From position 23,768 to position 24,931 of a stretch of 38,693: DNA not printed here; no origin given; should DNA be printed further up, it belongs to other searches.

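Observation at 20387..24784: Paralogous lipoproteins bracketing a hydrolase and an OM beta-barrel: an uncharacterised four-gene envelope module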

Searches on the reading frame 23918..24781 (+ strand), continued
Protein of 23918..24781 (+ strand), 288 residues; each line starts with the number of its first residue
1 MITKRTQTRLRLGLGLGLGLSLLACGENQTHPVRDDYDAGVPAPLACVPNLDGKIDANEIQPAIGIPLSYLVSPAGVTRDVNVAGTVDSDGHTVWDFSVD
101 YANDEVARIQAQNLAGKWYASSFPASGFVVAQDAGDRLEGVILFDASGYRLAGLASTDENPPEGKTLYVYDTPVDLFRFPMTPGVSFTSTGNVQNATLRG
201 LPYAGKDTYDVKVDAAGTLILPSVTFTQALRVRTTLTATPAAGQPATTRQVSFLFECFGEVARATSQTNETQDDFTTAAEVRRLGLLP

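Call 70: find_encoding_contigs(protein=P0389, flank=8000, max_places=3)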
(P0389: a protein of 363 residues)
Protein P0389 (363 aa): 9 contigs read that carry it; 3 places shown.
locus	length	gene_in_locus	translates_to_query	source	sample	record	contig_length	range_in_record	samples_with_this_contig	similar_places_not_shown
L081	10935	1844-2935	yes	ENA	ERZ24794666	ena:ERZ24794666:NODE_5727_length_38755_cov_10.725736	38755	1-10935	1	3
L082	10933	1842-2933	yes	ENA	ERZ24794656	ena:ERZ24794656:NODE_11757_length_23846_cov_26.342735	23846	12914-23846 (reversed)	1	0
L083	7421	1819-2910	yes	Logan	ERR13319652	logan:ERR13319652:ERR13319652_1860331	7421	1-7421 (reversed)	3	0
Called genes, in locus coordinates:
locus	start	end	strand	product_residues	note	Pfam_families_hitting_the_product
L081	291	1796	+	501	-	PF00474:SSF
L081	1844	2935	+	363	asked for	-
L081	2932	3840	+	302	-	PF00561:Abhydrolase_1, PF12146:Hydrolase_4, PF12697:Abhydrolase_6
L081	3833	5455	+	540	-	-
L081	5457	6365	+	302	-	-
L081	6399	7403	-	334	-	PF07167:PhaC_N (faint), PF00561:Abhydrolase_1, PF12146:Hydrolase_4 (faint), PF01738:DLH (faint), PF06850:PHB_depo_C (weak)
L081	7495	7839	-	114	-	-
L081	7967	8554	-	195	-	PF07879:PHB_acc_N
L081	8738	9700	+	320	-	-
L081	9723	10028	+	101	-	-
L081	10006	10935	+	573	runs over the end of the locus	PF00501:AMP-binding, PF23562:AMP-binding_C_3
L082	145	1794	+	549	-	PF00474:SSF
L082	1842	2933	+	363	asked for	-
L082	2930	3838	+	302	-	PF00561:Abhydrolase_1, PF12146:Hydrolase_4, PF12697:Abhydrolase_6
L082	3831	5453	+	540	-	-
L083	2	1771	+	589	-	?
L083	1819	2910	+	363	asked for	-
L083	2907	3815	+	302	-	PF00561:Abhydrolase_1, PF12146:Hydrolase_4, PF12697:Abhydrolase_6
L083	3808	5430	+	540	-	-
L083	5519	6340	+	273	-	-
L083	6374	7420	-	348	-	?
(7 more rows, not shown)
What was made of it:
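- L081-L083 are rearranged but keep the same gene set (call 70).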

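Call 77: search_protein_families(library=ncbifam, proteins=[L081:291-1796:+, L081:8738-9700:+, L081:9723-10028:+, L081:7495-7839:-], max_evalue=0.001)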
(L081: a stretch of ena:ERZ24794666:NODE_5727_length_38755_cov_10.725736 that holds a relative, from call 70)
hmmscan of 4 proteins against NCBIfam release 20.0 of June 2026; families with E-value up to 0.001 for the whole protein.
L081:291-1796:+ (501 aa): 10 families
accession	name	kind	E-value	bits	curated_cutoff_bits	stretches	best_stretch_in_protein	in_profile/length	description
TIGR02119.1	panF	equivalog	2.3e-40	139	328.05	1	10-454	9-444/471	sodium/pantothenate symporter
TIGR00813.1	sss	superfamily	6.6e-33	114.4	184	1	35-429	1-400/411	sodium/solute symporter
TIGR02121.1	Na_Pro_sym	equivalog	1.3e-32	113.2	515.5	1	9-465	5-452/488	sodium/proline symporter PutP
TIGR03648.1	Na_symport_lg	subfamily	1.3e-17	63.5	320.75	2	308-447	349-480/547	VC_2705 family sodium/solute symporter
NF058657.1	MncbAcdTpMctC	equivalog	9.2e-14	50.8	670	1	7-390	8-401/527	monocarboxylic acid transporter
NF006903.2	PRK09395.1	subfamily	7e-13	47.8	750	1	6-393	36-423/552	cation/acetate symporter ActP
NF011948.0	PRK15419.1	equivalog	2.1e-12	46.7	955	1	4-442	4-439/502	sodium/proline symporter PutP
NF009135.0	PRK12488.1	subfamily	7.9e-12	44.5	850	1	7-392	34-419/549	cation/acetate symporter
TIGR02711.1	symport_actP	equivalog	1.4e-10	40.6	1099.25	1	7-388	34-422/549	cation/acetate symporter ActP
NF007790.0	PRK10484.1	equivalog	3.3e-10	39.4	401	1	8-448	8-453/527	solute:sodium symporter family transporter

L081:8738-9700:+ (320 aa): 0 families

L081:9723-10028:+ (101 aa): 0 families

L081:7495-7839:- (114 aa): 0 families
